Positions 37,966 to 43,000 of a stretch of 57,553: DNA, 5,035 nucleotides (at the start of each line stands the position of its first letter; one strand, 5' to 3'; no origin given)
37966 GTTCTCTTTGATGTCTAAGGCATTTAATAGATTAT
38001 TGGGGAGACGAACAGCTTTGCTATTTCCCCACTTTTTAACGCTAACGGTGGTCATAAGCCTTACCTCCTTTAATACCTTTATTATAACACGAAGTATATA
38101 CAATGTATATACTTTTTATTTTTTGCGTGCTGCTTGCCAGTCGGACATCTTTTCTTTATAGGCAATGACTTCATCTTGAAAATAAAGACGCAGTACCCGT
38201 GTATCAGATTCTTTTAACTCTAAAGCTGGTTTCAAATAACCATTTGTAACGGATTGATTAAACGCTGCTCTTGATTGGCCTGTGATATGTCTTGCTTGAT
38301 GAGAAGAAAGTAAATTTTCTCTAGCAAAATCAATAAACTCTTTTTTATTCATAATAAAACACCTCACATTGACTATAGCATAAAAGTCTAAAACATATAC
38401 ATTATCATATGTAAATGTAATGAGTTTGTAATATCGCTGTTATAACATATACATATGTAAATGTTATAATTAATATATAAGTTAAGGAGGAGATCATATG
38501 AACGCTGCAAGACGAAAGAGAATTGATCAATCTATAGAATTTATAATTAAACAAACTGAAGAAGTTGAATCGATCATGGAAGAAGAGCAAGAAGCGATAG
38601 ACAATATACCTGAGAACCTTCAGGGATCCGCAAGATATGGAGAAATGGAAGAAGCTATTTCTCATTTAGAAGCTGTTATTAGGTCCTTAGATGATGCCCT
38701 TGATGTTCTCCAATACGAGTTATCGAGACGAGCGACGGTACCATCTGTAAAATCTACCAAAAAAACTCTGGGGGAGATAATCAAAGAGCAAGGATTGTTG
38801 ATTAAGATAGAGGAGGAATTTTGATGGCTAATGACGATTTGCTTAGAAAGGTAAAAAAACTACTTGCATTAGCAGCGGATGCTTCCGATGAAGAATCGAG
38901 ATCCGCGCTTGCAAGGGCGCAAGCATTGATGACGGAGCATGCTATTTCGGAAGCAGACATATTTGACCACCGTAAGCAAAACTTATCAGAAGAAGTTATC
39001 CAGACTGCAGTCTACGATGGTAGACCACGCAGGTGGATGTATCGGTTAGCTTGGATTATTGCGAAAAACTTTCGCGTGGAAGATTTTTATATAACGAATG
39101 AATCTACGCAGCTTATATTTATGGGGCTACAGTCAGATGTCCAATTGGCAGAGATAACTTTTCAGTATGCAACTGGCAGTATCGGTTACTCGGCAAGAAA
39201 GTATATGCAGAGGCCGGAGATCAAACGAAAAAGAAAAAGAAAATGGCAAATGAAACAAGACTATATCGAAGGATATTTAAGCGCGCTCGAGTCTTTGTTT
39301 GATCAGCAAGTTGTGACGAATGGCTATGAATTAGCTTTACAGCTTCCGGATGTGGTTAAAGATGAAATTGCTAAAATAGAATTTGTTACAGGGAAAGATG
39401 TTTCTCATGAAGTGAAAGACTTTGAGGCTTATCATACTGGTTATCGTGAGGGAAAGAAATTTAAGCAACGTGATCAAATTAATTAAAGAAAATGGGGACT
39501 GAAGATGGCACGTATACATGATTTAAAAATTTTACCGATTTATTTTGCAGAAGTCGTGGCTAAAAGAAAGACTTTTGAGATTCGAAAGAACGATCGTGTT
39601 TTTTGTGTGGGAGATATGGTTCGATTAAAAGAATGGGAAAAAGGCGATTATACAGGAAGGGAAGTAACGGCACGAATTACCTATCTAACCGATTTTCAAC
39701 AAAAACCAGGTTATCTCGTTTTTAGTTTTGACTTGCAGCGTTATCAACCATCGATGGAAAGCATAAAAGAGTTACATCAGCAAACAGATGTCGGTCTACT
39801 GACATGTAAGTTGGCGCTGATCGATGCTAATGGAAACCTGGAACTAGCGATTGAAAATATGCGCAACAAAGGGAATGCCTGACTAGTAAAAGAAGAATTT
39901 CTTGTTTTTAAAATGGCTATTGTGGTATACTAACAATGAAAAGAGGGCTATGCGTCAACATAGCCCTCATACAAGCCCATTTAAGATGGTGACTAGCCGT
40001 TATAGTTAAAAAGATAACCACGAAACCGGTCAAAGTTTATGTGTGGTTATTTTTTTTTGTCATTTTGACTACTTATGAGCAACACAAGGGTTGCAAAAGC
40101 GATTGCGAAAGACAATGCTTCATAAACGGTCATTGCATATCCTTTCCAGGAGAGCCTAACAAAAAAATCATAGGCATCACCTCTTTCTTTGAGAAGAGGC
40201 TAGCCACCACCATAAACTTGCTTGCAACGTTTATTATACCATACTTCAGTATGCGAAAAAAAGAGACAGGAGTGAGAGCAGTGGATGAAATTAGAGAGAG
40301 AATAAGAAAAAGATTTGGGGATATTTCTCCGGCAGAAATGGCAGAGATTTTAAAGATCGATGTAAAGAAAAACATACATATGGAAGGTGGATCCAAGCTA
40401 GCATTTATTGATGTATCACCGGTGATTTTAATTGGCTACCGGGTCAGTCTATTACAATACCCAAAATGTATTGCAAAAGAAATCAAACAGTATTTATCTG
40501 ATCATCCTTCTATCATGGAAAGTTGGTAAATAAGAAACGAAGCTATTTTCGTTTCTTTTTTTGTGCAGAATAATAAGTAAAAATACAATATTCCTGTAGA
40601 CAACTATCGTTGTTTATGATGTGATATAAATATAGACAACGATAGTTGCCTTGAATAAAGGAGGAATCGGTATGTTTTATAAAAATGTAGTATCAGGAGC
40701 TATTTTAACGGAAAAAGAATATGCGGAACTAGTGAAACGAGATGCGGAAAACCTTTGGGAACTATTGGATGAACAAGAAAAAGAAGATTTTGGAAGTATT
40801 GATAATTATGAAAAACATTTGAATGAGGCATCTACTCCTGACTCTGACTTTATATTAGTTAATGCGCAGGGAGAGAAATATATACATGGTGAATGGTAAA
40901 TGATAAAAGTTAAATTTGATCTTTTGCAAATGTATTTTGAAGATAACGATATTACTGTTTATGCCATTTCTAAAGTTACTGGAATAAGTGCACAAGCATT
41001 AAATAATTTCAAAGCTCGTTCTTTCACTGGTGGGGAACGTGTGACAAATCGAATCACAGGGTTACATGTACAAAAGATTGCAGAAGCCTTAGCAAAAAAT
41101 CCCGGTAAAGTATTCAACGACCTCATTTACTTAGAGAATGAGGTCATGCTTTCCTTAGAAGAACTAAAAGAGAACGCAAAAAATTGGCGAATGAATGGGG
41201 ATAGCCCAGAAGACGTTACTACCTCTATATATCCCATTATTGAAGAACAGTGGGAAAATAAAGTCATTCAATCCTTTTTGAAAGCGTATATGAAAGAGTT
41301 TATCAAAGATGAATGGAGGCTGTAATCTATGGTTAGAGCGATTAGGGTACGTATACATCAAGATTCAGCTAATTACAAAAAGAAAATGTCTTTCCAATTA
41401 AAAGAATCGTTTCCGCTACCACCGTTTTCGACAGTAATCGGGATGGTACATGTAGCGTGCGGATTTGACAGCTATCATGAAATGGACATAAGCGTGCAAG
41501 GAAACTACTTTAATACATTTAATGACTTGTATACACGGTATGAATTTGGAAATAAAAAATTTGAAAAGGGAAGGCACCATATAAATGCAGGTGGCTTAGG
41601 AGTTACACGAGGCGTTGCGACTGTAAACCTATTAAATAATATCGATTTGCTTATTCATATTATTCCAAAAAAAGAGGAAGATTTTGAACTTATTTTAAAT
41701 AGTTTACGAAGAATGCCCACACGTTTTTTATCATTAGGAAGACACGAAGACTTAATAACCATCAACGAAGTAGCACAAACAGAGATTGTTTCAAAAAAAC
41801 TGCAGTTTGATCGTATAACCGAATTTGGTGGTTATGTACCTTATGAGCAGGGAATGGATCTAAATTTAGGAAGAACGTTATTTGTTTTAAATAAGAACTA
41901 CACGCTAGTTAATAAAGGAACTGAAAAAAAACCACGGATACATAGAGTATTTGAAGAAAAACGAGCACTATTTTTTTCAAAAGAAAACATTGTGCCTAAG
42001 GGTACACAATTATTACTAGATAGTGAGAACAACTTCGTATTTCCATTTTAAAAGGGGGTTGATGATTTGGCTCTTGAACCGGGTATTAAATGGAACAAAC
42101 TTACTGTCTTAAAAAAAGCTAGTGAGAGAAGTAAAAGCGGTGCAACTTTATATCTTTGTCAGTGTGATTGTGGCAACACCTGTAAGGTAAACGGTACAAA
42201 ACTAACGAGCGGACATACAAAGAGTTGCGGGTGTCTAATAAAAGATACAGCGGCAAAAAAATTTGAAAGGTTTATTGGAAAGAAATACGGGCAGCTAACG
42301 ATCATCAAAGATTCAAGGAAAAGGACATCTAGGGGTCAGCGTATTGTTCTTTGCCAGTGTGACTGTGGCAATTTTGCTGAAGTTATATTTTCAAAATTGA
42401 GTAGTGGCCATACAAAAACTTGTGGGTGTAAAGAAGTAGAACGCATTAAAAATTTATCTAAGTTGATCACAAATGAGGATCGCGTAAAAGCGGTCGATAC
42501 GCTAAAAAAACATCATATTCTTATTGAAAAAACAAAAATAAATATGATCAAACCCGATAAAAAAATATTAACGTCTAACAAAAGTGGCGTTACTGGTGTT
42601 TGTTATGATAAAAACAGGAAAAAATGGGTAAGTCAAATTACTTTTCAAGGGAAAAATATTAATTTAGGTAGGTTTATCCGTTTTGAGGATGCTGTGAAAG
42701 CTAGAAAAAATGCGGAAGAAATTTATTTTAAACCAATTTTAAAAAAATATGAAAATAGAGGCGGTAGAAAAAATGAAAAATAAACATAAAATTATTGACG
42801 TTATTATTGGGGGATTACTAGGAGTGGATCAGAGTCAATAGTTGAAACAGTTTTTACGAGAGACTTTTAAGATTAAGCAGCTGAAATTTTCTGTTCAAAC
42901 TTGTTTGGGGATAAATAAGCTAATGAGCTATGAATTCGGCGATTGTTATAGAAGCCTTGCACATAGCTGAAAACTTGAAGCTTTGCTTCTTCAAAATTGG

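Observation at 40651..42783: Orphan Cas5-like RAMP gene followed by a double zinc-ribbon/AP2 protein, with no other cas genes or CRISPR array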

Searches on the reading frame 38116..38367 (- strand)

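Call 46: search_protein_families(library=phrogs, proteins=[window:38116-38367:-], max_evalue=0.01)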
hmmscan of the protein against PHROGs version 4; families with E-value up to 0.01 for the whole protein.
window:38116-38367:- (83 aa): 1 family
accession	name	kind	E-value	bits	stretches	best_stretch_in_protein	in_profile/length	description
phrog_4691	-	integration and excision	2.2e-07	31.8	1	5-76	4-70/78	excisionase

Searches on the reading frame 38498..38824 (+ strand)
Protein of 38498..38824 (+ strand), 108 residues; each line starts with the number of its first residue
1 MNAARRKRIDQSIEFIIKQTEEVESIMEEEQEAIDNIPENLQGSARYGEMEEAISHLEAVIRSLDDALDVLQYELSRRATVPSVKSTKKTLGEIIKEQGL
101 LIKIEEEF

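Call 3: search_protein_families(library=pfam, proteins=[window:38498-38824:+], max_evalue=1)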
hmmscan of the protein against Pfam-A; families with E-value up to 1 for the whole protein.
window:38498-38824:+ (108 aa): 9 families
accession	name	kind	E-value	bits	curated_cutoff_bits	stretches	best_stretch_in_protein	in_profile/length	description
PF04108.17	ATG17_like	-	0.0061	16.5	43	1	7-100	27-114/355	Autophagy protein ATG17-like domain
PF02996.22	Prefoldin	-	0.058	13.8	23.2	0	48-78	87-117/120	Prefoldin subunit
PF22871.2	AimR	-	0.072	12.7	26.7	1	5-62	202-260/309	AimR transcriptional regulator-like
PF17082.10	Spc29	-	0.075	13.3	31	1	15-96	126-196/245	Spindle Pole Component 29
PF21865.2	TLN1-like_RS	-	0.084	13.4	27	1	49-86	4-42/165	Talin 1-like, rod segment domain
PF05064.18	Nsp1_C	-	0.12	12.6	24.1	1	5-43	70-108/114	Nsp1-like C-terminal region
PF10337.15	ArAE_2_N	-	0.17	11.3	23.5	1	17-96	230-310/470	Putative ER transporter, 6TM, N-terminal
PF07889.17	DUF1664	-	0.31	11.5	34.6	1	5-65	60-121/124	Protein of unknown function (DUF1664)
PF16888.10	YwqH-like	-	0.37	11.5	33.7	0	48-75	84-111/123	YwqH-like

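Call 4: search_protein_families(library=ncbifam, proteins=[window:38498-38824:+], max_evalue=1)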
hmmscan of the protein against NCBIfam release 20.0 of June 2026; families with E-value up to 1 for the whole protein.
window:38498-38824:+ (108 aa): 7 families
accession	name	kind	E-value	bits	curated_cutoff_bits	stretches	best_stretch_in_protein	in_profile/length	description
NF047371.1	FlcA_CTERM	equivalog_domain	9.4e-05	21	300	1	9-108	318-415/646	periplasmic flagellar collar protein FlcA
NF052320.1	Cbp1_fam_LP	subfamily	0.0029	17.2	90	1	10-79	80-150/286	Cbp1 family collagen-binding glycoprotein adhesin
NF011664.0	PRK15084.1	subfamily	0.032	14.5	145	1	36-77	67-108/135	formate hydrogenlyase maturation protein HycH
TIGR00293.1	TIGR00293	equivalog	0.11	12.6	53.9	0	7-37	9-39/129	prefoldin subunit alpha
NF053524.1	thylo_ssl2009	equivalog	0.12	13.1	58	1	25-77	40-87/90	ssl2009 family thylakoid membrane protein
NF045650.1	CD1247_Nterm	equivalog_domain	0.18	12.5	30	1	48-75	42-69/70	CD1247 N-terminal domain-containing protein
NF033885.1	conj_TraP_IncI1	equivalog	0.18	11.5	135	1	20-81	77-136/217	conjugal transfer protein TraP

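Call 46: search_protein_families(library=phrogs, proteins=[window:38498-38824:+], max_evalue=0.01)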
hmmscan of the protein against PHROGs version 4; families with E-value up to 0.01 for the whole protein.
window:38498-38824:+ (108 aa): 2 families
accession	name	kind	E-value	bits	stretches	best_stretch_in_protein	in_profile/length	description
phrog_4068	-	unknown function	1.2e-15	59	1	1-70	1-77/89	-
phrog_5328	-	unknown function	0.0089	17.5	0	10-72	36-99/101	-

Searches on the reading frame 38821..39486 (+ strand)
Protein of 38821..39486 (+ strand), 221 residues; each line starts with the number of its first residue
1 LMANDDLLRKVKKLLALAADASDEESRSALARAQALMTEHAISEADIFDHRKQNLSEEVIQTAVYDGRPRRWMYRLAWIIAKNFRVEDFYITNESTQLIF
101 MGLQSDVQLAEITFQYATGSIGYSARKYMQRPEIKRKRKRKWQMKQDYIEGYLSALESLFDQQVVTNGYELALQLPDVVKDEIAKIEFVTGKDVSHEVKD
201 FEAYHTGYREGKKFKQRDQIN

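Call 3: search_protein_families(library=pfam, proteins=[window:38821-39486:+], max_evalue=1)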
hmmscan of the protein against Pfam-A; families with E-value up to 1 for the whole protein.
window:38821-39486:+ (221 aa): 4 families
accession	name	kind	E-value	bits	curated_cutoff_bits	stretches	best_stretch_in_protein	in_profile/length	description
PF23771.1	DUF7168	-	4.8e-21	75.3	25.5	1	58-176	8-126/140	Domain of unknown function (DUF7168)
PF10979.13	DUF2786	-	3.6e-09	36.8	23.9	1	7-44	2-40/40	Protein of unknown function (DUF2786)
PF03441.19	FAD_binding_7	-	0.013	15.4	27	1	72-166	69-163/203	FAD binding domain of DNA photolyase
PF19890.4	DUF6363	-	0.08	13.2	26.4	0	133-159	41-67/75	Domain of unknown function (DUF6363)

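Call 4: search_protein_families(library=ncbifam, proteins=[window:38821-39486:+], max_evalue=1)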
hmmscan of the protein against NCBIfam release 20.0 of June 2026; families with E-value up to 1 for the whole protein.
window:38821-39486:+ (221 aa): 0 families

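Call 46: search_protein_families(library=phrogs, proteins=[window:38821-39486:+], max_evalue=0.01)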
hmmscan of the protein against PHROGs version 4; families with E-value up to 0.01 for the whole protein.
window:38821-39486:+ (221 aa): 1 family
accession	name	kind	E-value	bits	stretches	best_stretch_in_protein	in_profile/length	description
phrog_421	-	unknown function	4.9e-36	125.4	1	1-220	3-230/241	unknown function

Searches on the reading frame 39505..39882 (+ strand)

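Call 3: search_protein_families(library=pfam, proteins=[window:39505-39882:+], max_evalue=1)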
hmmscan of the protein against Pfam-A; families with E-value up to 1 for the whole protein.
window:39505-39882:+ (125 aa): 2 families
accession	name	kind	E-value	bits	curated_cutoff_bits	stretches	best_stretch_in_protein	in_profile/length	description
PF12961.13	DUF3850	-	4.4e-24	84.9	22.9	1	4-75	1-77/77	Domain of unknown function (DUF3850)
PF04266.20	ASCH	-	0.0035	18.5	21.2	1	13-67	7-61/103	ASCH domain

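Call 4: search_protein_families(library=ncbifam, proteins=[window:39505-39882:+], max_evalue=1)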
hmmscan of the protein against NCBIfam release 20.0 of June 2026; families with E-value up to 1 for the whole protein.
window:39505-39882:+ (125 aa): 2 families
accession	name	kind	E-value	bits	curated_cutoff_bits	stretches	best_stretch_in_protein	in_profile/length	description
TIGR00116.1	tsf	equivalog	2.3e-09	36.9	104.05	1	83-124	5-46/293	translation elongation factor Ts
TIGR03317.2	CAF17_like_YgfZ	equivalog_domain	0.0039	17.5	49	1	44-102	37-94/113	CAF17-like 4Fe-4S cluster assembly/insertion protein YgfZ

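Call 46: search_protein_families(library=phrogs, proteins=[window:39505-39882:+], max_evalue=0.01)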
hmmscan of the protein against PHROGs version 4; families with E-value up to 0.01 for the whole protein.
window:39505-39882:+ (125 aa): 6 families
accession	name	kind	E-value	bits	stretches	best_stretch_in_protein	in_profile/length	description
phrog_986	-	DNA, RNA and nucleotide metabolism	2.7e-34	120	1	1-83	94-179/253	RNA-binding protein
phrog_1812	-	unknown function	6.7e-22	78.9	1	1-79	1-81/150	-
phrog_24858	-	unknown function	1.7e-18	67.8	1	4-77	104-177/180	-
phrog_16529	-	unknown function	1.8e-13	51.8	1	4-73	2-73/140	-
phrog_15982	-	unknown function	1.2e-07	32.1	1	4-64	372-432/453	-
phrog_19935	-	DNA, RNA and nucleotide metabolism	0.0016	19.5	1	1-66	1-68/116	RNA-binding protein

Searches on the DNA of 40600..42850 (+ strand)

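Call 8: search_dna_similar(query=window:40600-42850:+, collection=plasmids, mode=near, max_rows=30)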
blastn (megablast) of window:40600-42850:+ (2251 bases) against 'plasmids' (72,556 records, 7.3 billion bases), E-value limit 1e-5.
Records with a match: 22; places in all: 23; records where one place covers at least 80% of the query: 21.
Best place of each record, by identity: >=99% 22.
By first word of the organism name: Listeria 22.
By predicted mobility (MOB-suite, as given by PLSDB): mobilizable 22.
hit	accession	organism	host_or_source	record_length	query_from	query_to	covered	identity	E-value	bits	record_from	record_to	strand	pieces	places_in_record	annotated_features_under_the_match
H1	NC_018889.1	Listeria monocytogenes SLCC2372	-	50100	1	2251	100%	100.0%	0e+0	4157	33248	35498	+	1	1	cas5: CRISPR-associated protein Cas5 | AP2 domain-containing protein | hypothetical protein (x2)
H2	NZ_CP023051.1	Listeria monocytogenes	environmental,environmental swab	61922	1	2251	100%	100.0%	0e+0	4152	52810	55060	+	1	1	cas5: CRISPR-associated protein Cas5 | AP2 domain-containing protein | hypothetical protein (x2)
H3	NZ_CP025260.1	Listeria monocytogenes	meat processing facility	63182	1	2251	100%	100.0%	0e+0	4152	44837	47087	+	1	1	cas5: CRISPR-associated protein Cas5 | AP2 domain-containing protein | hypothetical protein (x2)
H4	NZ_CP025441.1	Listeria monocytogenes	meat processing facility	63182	1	2251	100%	100.0%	0e+0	4152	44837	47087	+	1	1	cas5: CRISPR-associated protein Cas5 | AP2 domain-containing protein | hypothetical protein (x2)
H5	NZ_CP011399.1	Listeria monocytogenes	food,green chili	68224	1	2251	100%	100.0%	0e+0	4152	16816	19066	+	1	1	cas5: CRISPR-associated protein Cas5 | AP2 domain-containing protein | hypothetical protein (x2)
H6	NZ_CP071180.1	Listeria innocua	bacterial culture,food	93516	1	2251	100%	100.0%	0e+0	4152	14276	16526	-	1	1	cas5: CRISPR-associated protein Cas5 | AP2 domain-containing protein | hypothetical protein (x2)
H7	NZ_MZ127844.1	Listeria innocua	-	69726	1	2251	100%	100.0%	0e+0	4152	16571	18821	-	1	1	cas5: CRISPR-associated protein Cas5 | AP2 domain-containing protein | hypothetical protein (x2)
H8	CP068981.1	Listeria monocytogenes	food,variety pack luncheon meat turkey ...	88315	1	2251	100%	100.0%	0e+0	4152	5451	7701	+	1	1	cas5: CRISPR-associated protein Cas5 | AP2 domain-containing protein | hypothetical protein (x2)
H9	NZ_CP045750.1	Listeria monocytogenes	food,green chili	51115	1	2251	100%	100.0%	0e+0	4152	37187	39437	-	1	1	cas5: CRISPR-associated protein Cas5 | AP2 domain-containing protein | hypothetical protein (x2)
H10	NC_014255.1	Listeria monocytogenes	-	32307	1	2251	100%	99.9%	0e+0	4146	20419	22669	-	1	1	cas5: CRISPR-associated protein Cas5 | AP2 domain-containing protein | hypothetical protein (x2)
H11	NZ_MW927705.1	Listeria monocytogenes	-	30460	1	2251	100%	99.9%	0e+0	4146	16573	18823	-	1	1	cas5: CRISPR-associated protein Cas5 | AP2 domain-containing protein | hypothetical protein (x2)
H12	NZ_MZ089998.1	Listeria monocytogenes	-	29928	1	2251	100%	99.9%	0e+0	4146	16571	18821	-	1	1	cas5: CRISPR-associated protein Cas5 | AP2 domain-containing protein | hypothetical protein (x2)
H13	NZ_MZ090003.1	Listeria monocytogenes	-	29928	1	2251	100%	99.9%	0e+0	4146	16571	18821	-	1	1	cas5: CRISPR-associated protein Cas5 | AP2 domain-containing protein | hypothetical protein (x2)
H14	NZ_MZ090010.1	Listeria monocytogenes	-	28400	1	2251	100%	99.9%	0e+0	4146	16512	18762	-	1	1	cas5: CRISPR-associated protein Cas5 | AP2 domain-containing protein | hypothetical protein (x2)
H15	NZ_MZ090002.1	Listeria monocytogenes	-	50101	1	2251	100%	99.9%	0e+0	4146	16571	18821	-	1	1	cas5: CRISPR-associated protein Cas5 | AP2 domain-containing protein | hypothetical protein (x2)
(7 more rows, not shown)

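Call 10: get_annotated_region(hit=H1, flank=9000)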
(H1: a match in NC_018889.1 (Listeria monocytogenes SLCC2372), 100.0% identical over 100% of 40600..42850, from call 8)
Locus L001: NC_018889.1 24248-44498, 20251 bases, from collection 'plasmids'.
description: Listeria monocytogenes SLCC2372 plasmid pLM1-2cUG1, complete sequence
organism: Listeria monocytogenes SLCC2372 (NCBI taxid 932920)
taxonomy: Bacteria; Bacillota; Bacilli; Bacillales; Listeriaceae; Listeria; Listeria monocytogenes; Listeria monocytogenes SLCC2372
host: -; source: -; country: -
typing (MOB-suite, as given by PLSDB): mobilizable; replicon rep_cluster_110; relaxase MOBP,MOBP
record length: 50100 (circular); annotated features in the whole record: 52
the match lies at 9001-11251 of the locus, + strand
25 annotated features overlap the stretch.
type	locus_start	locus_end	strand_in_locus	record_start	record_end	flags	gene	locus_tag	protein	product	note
CDS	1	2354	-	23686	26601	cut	-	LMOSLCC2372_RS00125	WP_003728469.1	Tn3 family transposase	-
CDS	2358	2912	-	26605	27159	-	-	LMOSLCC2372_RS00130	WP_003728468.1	recombinase family protein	GO:0006310 - DNA recombination [Evidence IEA]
predicted_resistance_gene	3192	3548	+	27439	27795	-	cadC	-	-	Cd(II)-sensing metalloregulatory transcriptional repressor CadC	predicted by amrfinderplus; class CADMIUM; identity 100.0%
CDS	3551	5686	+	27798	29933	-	-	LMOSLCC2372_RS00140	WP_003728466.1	heavy metal translocating P-type ATPase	-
CDS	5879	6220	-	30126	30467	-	-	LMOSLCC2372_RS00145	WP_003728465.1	type II toxin-antitoxin system PemK/MazF family toxin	-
CDS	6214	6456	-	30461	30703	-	-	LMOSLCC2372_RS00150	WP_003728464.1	AbrB/MazE/SpoVT family DNA-binding domain-containing protein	-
CDS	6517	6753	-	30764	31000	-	-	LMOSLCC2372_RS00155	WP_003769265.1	hypothetical protein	-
CDS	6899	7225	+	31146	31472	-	-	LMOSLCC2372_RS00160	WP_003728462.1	hypothetical protein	-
CDS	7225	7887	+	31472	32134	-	-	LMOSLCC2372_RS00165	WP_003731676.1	DUF2786 domain-containing protein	-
CDS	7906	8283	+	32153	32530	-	-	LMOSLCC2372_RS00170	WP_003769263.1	DUF3850 domain-containing protein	-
CDS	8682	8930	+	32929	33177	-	-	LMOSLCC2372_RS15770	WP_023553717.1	hypothetical protein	-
CDS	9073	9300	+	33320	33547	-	-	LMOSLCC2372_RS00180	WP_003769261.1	hypothetical protein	-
CDS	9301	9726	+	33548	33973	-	-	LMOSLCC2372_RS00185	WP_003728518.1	hypothetical protein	-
CDS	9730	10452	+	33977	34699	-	cas5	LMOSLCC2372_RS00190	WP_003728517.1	CRISPR-associated protein Cas5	GO:0043571 - maintenance of CRISPR repeat elements [Evidence IEA]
CDS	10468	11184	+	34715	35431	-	-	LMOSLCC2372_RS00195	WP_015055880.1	AP2 domain-containing protein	-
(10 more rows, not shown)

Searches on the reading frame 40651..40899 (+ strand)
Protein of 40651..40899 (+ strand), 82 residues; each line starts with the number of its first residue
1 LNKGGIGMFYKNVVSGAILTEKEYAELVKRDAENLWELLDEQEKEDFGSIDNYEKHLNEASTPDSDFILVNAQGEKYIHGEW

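Call 3: search_protein_families(library=pfam, proteins=[window:40651-40899:+], max_evalue=1)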
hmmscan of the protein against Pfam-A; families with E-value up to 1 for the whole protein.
window:40651-40899:+ (82 aa): 0 families

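Call 4: search_protein_families(library=ncbifam, proteins=[window:40651-40899:+], max_evalue=1)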
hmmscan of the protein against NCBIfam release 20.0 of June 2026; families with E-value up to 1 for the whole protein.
window:40651-40899:+ (82 aa): 1 family
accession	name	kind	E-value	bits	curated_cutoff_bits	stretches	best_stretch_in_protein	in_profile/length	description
NF045933.1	MSC_0622_gamma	exception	0.0037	16.7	95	1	28-78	83-134/296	MSC_0622 family F1-like ATPase gamma subunit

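Call 46: search_protein_families(library=phrogs, proteins=[window:40672-40899:+], max_evalue=0.01)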
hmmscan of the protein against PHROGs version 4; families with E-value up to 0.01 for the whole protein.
window:40672-40899:+ (75 aa): 1 family
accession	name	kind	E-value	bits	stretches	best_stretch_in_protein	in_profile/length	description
phrog_13861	-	unknown function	3.2e-07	31.7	1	4-70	7-74/77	-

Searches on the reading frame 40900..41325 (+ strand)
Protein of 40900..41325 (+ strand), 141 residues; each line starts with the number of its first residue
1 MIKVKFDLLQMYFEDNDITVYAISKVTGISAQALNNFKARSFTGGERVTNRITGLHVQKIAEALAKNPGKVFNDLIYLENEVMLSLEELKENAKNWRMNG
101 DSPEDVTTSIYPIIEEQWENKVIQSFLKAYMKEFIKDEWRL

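Call 3: search_protein_families(library=pfam, proteins=[window:40900-41325:+], max_evalue=1)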
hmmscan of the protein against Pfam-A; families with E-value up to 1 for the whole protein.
window:40900-41325:+ (141 aa): 5 families
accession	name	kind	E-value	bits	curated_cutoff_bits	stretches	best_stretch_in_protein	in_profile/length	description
PF13443.12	HTH_26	-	0.018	15.7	22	1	9-69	2-55/63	Cro/C1-type HTH DNA-binding domain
PF13693.12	HTH_35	-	0.022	15.1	25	1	16-60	14-58/75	Winged helix-turn-helix DNA-binding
PF20317.4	HTH_60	-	0.03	15.1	24.1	1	9-39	10-40/140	Helix-turn-helix domain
PF24693.1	DUF7660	-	0.041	14.4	27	1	115-137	20-41/73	Family of unknown function (DUF7660)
PF13412.12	HTH_24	-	0.13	12.3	21.9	0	5-35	5-35/48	Winged helix-turn-helix DNA-binding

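Call 4: search_protein_families(library=ncbifam, proteins=[window:40900-41325:+], max_evalue=1)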
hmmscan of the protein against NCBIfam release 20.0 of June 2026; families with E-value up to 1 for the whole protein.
window:40900-41325:+ (141 aa): 2 families
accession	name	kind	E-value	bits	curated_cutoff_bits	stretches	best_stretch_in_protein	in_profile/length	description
NF006476.0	PRK08878.1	equivalog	0.086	12.1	322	1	22-101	168-246/317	cobalamin biosynthesis family protein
TIGR01772.1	MDH_euk_gproteo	equivalog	0.13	11.5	273.05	1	9-87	19-100/313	malate dehydrogenase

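Call 46: search_protein_families(library=phrogs, proteins=[window:40900-41325:+], max_evalue=0.01)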
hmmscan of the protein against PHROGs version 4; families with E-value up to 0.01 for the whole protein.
window:40900-41325:+ (141 aa): 2 families
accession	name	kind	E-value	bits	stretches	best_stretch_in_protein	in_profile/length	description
phrog_20251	-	unknown function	2.3e-05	25.6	1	8-84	4-73/142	-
phrog_30233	-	unknown function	0.0075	17.4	0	56-130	63-134/137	-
